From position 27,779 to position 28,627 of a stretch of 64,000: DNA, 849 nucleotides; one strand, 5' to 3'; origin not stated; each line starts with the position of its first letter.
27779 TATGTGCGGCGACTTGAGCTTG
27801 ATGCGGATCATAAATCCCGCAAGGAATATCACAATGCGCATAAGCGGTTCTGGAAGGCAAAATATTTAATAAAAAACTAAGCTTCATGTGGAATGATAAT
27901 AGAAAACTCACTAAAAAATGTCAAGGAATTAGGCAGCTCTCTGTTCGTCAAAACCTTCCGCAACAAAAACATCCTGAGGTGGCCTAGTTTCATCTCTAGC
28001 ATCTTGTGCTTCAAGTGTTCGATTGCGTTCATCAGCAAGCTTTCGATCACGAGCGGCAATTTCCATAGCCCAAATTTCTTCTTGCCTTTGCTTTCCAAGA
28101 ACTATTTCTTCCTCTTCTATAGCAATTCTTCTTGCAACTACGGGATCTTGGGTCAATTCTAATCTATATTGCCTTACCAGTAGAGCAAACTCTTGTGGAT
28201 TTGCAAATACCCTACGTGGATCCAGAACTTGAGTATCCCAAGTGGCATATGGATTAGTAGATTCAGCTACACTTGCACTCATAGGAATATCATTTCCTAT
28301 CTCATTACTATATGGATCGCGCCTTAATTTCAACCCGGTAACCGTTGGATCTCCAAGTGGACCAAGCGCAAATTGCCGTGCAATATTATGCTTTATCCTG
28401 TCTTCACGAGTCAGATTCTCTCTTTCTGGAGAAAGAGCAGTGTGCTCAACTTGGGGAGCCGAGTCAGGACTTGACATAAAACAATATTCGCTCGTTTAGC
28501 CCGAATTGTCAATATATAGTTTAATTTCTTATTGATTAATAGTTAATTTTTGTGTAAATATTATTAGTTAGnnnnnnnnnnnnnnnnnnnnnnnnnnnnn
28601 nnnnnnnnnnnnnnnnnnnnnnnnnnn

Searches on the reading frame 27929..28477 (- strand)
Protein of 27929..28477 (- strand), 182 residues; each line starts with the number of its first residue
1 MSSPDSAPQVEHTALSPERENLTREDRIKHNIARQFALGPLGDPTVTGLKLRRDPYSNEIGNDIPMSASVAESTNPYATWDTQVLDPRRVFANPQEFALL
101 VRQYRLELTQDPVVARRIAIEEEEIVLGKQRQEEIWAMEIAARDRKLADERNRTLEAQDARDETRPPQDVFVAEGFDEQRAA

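Call 7: search_protein_families(library=pfam, proteins=[window:27929-28477:-], max_evalue=1)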
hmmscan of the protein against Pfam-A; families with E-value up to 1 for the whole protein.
window:27929-28477:- (182 aa): 0 families

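Call 8: search_protein_families(library=phrogs, proteins=[window:27929-28477:-], max_evalue=1)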
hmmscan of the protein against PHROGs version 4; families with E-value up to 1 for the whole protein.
window:27929-28477:- (182 aa): 0 families

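Call 9: search_protein_families(library=ncbifam, proteins=[window:27929-28477:-], max_evalue=1)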
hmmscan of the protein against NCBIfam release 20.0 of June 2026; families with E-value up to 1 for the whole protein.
window:27929-28477:- (182 aa): 0 families

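Call 10: find_homologous_proteins(query=window:27929-28477:-, max_evalue=0.01)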
Query window:27929-28477:- (182 aa): 10 proteins with E <= 0.01 among 122 candidates.
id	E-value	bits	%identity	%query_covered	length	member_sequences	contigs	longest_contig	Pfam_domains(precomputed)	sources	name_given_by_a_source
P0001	1.9e-101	355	90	100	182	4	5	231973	-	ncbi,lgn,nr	ncbi:MAG: hypothetical protein KBD51_00885 [Candidatus Levybacteria bacterium]|nr:hypothetical prote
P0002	2.1e-85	303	75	100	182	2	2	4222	-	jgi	-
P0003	1.4e-83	297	76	100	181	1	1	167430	-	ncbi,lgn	-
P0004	2.9e-81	290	74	100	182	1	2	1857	-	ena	-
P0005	5.9e-73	263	70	100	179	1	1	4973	-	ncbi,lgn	-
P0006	8.7e-65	236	66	100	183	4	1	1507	-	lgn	-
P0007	3.7e-64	234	68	100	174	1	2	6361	-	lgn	-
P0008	5.9e-64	233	66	100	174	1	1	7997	-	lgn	-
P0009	1.3e-47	180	57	97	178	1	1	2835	-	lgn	-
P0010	2.3e-29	121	47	90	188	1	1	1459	-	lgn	-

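Call 13: find_encoding_contigs(protein=P0001, flank=6000, max_places=4)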
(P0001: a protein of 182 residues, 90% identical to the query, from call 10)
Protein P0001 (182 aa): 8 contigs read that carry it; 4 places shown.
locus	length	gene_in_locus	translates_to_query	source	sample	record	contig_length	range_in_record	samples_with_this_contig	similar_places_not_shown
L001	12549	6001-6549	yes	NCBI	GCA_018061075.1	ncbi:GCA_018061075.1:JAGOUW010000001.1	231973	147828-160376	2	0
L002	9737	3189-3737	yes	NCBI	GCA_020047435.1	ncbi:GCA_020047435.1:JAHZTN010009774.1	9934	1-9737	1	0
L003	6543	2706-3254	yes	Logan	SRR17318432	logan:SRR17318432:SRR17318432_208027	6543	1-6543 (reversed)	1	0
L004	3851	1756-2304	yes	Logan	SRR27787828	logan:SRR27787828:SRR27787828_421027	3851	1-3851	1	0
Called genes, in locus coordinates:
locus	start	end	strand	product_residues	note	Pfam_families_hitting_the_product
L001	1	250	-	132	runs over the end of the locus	PF09945:DUF2177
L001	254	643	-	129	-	-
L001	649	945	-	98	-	PF18916:Lycopene_cyc (weak)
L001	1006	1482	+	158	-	PF06094:GGACT, PF13772:AIG2_2 (weak)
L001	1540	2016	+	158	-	PF11188:DUF2975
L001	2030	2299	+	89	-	-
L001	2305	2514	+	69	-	PF13443:HTH_26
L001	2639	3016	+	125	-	PF08327:AHSA1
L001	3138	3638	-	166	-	PF06983:3-dmu-9_3-mt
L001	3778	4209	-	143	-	-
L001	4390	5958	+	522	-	PF00773:RNB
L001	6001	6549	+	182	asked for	-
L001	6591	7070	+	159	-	PF09055:Sod_Ni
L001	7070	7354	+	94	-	PF10502:Peptidase_S26 (weak), PF00717:Peptidase_S24, PF10502:Peptidase_S26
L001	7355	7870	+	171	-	PF08123:DOT1 (faint)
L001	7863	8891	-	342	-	PF02388:FemAB, PF13480:Acetyltransf_6 (weak), PF02388:FemAB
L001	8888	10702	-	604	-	PF00580:UvrD-helicase, PF13245:AAA_19, PF13604:AAA_30 (faint), PF01443:Viral_helicase1 (faint), PF13361:UvrD_C, PF13538:UvrD_C_2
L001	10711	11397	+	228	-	PF00121:TIM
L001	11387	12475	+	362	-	PF03816:LytR_cpsA_psr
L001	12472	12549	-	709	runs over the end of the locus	PF10060:DUF2298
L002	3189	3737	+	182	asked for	-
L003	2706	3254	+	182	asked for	-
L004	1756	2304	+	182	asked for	-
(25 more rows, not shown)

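Call 14: find_encoding_contigs(protein=P0003, flank=6000, max_places=3)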
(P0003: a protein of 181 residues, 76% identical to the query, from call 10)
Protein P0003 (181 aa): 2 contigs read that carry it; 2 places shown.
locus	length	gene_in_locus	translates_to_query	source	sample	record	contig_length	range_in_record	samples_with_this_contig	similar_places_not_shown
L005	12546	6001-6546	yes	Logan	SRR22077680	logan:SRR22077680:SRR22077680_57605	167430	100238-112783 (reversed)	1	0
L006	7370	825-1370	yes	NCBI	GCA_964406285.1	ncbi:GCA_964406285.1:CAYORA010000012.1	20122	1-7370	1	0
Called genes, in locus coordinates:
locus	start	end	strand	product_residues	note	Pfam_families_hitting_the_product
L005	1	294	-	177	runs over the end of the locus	-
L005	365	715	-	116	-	PF08818:DUF1801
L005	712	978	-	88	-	-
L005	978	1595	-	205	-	PF00156:Pribosyltran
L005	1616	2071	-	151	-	PF03073:TspO_MBR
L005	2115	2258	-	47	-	-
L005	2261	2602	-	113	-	PF02325:CCB3_YggT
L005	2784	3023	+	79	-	PF24717:DUF7672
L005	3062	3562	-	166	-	PF06983:3-dmu-9_3-mt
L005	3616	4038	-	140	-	-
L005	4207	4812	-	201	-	-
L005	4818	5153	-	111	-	-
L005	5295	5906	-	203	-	-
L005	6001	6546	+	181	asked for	-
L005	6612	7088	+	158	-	PF09055:Sod_Ni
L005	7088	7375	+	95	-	PF10502:Peptidase_S26, PF00717:Peptidase_S24, PF10502:Peptidase_S26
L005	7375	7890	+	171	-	PF08123:DOT1 (weak)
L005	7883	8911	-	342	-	PF02388:FemAB, PF13480:Acetyltransf_6 (weak), PF02388:FemAB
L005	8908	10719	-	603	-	PF00580:UvrD-helicase, PF13086:AAA_11 (weak), PF13245:AAA_19, PF13604:AAA_30 (faint), PF01443:Viral_helicase1 (faint), PF13361:UvrD_C, PF13538:UvrD_C_2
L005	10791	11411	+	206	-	PF00121:TIM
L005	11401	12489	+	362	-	PF03816:LytR_cpsA_psr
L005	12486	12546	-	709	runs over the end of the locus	PF10060:DUF2298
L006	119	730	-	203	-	-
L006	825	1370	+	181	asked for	-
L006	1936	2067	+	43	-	-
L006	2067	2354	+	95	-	PF10502:Peptidase_S26, PF00717:Peptidase_S24, PF10502:Peptidase_S26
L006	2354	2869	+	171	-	PF08123:DOT1 (weak)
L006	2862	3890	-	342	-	PF02388:FemAB, PF13480:Acetyltransf_6 (weak), PF02388:FemAB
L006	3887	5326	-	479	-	PF00580:UvrD-helicase, PF13245:AAA_19 (weak), PF01443:Viral_helicase1 (faint), PF13361:UvrD_C, PF13538:UvrD_C_2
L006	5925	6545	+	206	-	PF00121:TIM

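Call 28: search_solved_structures(query=A3, max_evalue=10)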
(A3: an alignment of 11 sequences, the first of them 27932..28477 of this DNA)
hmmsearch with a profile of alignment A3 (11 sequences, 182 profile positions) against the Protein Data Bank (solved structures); distinct sequences matched with E-value up to 10: 6.
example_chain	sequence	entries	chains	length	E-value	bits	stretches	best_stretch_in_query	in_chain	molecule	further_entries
7ecv_C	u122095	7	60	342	0.4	13.8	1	78-136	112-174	CRISPR-associated protein Csy3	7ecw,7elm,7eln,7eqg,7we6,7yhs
5uz9_C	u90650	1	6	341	0.52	13.4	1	78-136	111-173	CRISPR-associated protein Csy3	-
5xlo_A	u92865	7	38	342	0.52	13.4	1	78-136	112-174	CRISPR-associated protein Csy3 | CRISPR type I-F/YPEST-associated protein Csy3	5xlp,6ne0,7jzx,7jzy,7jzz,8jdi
6b44_C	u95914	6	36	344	0.53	13.4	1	78-136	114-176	CRISPR-associated protein Csy3 | CRISPR type I-F/YPEST-associated protein Csy3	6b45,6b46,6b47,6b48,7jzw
9jpf_C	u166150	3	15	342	0.53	13.4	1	78-136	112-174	Type I-F CRISPR-associated protein Csy3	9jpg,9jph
6vqv_E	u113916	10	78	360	0.57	13.3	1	78-136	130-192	CRISPR-associated protein Csy3 | CRISPR type I-F/YPEST-associated protein Csy3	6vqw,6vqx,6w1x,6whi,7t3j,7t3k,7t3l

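Call 36: predict_structure(alignment_id=A3)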
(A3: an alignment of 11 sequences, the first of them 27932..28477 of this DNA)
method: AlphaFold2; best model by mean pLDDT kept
length: 182 residues; sequences in the alignment: 11
mean_pLDDT: 60.2   pTM: 0.39
mean pLDDT of the five models: 60.2, 58.0, 57.3, 56.4, 55.6
residues with pLDDT >= 90: 5; 70-90: 72; 50-70: 27; < 50: 78
segments of 3 or more residues with pLDDT < 50: 1-17, 41-48, 50-85, 168-182
pLDDT, mean of each block of 10 residues (from residue 1): 36 45 73 67 46 43 36 41 52 78 75 72 75 87 89 78 51 44 42
secondary structure, 60 per line:
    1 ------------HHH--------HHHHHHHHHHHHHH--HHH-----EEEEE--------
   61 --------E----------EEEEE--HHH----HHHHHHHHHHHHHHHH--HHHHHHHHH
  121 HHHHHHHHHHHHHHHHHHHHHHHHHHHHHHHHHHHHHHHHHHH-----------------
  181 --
elements in order: H24-37 E48-52 E80-84 H94-109 H112-163

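Call 49: find_encoding_contigs(protein=P0008, flank=8000, max_places=2)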
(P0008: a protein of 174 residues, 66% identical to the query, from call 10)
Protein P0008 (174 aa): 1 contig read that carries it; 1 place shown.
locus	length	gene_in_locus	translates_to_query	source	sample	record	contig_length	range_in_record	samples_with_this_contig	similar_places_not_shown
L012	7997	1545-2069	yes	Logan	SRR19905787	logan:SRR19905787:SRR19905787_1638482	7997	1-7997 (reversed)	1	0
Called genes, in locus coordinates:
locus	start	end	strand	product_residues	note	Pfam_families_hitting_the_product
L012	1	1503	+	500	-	?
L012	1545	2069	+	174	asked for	-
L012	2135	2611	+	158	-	PF09055:Sod_Ni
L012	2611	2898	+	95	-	PF10502:Peptidase_S26, PF00717:Peptidase_S24, PF10502:Peptidase_S26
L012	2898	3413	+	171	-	PF08123:DOT1 (weak)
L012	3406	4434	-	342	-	PF02388:FemAB, PF13480:Acetyltransf_6, PF02388:FemAB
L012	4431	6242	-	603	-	PF00580:UvrD-helicase, PF13086:AAA_11 (weak), PF13245:AAA_19, PF13604:AAA_30 (faint), PF01443:Viral_helicase1 (faint), PF13361:UvrD_C, PF13538:UvrD_C_2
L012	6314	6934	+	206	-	PF00121:TIM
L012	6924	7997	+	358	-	?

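Call 50: find_encoding_contigs(protein=P0009, flank=8000, max_places=2)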
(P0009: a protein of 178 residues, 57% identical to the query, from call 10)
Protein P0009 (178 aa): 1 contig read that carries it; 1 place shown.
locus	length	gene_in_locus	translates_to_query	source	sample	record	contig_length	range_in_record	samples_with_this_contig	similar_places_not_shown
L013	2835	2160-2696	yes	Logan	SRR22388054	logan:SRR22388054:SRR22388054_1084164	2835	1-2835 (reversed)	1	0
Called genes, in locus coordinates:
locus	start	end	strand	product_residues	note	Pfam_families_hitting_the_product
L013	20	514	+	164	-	-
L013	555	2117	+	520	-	PF00773:RNB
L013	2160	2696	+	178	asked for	-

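Call 51: find_encoding_contigs(protein=P0010, flank=8000, max_places=2)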
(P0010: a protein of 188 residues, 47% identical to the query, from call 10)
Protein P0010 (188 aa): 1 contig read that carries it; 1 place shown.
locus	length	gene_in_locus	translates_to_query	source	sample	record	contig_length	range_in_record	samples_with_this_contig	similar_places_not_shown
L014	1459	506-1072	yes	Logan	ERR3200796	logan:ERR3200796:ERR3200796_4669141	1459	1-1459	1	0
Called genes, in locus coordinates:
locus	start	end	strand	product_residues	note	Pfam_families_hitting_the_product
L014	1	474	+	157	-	?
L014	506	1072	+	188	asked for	-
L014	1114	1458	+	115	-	?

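Call 58: find_related_loci(query=A3, collection=metagenome_contigs, flank=5000)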
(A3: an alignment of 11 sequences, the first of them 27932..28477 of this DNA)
Query A3 (182 aa) in metagenome_contigs; peptide patterns used: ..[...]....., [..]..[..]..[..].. (x = any residue, [..] = any of these).
70 stretches matched a pattern, but none encodes a relative of the query by tblastn (E <= 1e-3).

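Call 69: search_dna_similar(query=window:27932-28477:-, collection=phages, mode=protein, max_evalue=0.01)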
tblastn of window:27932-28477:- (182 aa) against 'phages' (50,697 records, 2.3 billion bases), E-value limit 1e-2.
No match.

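Call 71: find_related_loci(query=A3, collection=viral_contigs, flank=5000)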
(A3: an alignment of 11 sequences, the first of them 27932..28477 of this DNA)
Query A3 (182 aa) in viral_contigs; peptide patterns used: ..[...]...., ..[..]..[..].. (x = any residue, [..] = any of these).
75 stretches matched a pattern, but none encodes a relative of the query by tblastn (E <= 1e-3).

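Call 77: search_protein_families(library=pfam, proteins=[L001:4390-5955:+, L001:3781-4209:-, L005:4821-5153:-, L005:4210-4812:-, L005:3619-4038:-, L014:1-471:+], max_evalue=0.01)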
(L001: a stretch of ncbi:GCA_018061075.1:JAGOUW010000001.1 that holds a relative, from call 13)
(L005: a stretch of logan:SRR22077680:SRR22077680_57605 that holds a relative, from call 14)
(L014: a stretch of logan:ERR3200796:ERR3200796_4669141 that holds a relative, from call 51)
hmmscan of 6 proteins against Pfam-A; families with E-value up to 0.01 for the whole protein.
L001:4390-5955:+ (522 aa): 1 family
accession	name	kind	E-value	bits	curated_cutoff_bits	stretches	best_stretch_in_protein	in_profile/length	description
PF00773.25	RNB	-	1.5e-34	120.2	29.3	1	65-274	10-230/326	RNB domain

L001:3781-4209:- (143 aa): 0 families

L005:4821-5153:- (111 aa): 0 families

L005:4210-4812:- (201 aa): 0 families

L005:3619-4038:- (140 aa): 0 families

L014:1-471:+ (157 aa): 0 families

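Call 78: search_protein_families(library=padloc, proteins=[window:27932-28477:-, L001:4390-5955:+, L014:1-471:+], max_evalue=0.1)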
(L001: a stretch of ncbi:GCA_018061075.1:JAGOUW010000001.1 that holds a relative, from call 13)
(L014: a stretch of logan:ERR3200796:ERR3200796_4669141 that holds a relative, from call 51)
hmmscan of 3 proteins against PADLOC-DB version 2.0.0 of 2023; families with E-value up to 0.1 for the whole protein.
window:27932-28477:- (182 aa): 0 families

L001:4390-5955:+ (522 aa): 0 families

L014:1-471:+ (157 aa): 0 families

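Call 80: list_cluster_members(proteins=[window:27932-28477:-, P0011, P0012, P0003])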
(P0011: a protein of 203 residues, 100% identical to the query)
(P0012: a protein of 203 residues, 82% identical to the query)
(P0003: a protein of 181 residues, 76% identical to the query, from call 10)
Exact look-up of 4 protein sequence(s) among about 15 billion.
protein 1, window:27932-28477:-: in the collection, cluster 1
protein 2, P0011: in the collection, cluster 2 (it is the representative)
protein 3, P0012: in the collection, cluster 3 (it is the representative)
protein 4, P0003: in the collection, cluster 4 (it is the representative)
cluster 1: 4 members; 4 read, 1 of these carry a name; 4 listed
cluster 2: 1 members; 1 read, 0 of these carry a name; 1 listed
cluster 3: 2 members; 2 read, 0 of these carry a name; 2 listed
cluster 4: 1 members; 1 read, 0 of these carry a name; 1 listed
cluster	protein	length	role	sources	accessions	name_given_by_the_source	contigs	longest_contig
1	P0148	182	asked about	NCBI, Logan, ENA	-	-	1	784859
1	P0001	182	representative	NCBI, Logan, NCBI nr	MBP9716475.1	MAG: hypothetical protein KBD51_00885 [Candidatus Levybacteria bacterium] | hypothetical protein [Candidatus Levybacteria bacterium]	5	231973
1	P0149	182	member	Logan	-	-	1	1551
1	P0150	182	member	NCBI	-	-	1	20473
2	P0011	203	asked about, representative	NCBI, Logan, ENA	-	-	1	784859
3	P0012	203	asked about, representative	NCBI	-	-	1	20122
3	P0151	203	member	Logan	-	-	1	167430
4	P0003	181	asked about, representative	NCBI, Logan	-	-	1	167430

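Call 82: fold_search(model_id=the predicted structure, library=pdb)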
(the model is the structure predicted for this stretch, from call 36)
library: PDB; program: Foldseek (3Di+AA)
matches with E <= 10: 3; with E <= 0.001: 0
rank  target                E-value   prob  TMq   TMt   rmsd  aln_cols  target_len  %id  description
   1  6bk8_F                8.5e+00  0.08  0.12  0.11   6.5        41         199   22  S. cerevisiae spliceosomal post-catalytic P complex (released 2018-02-21)
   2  5kq8                  8.5e+00  0.02  0.12  0.08  11.0       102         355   14  PANK3-AMPPN complex (released 2016-08-31)
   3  4kt0_B                8.5e+00  0.01  0.12  0.05  16.1       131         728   12  Crystal structure of a virus like photosystem I from the cyanobacterium Synechocystis PCC 6803 (released 2014-02-05)

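Call 108: search_protein_families(library=pfam, proteins=[L013:20-511:+], max_evalue=0.01)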
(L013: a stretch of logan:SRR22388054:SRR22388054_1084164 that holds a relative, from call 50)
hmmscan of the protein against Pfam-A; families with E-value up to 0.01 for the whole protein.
L013:20-511:+ (164 aa): 0 families
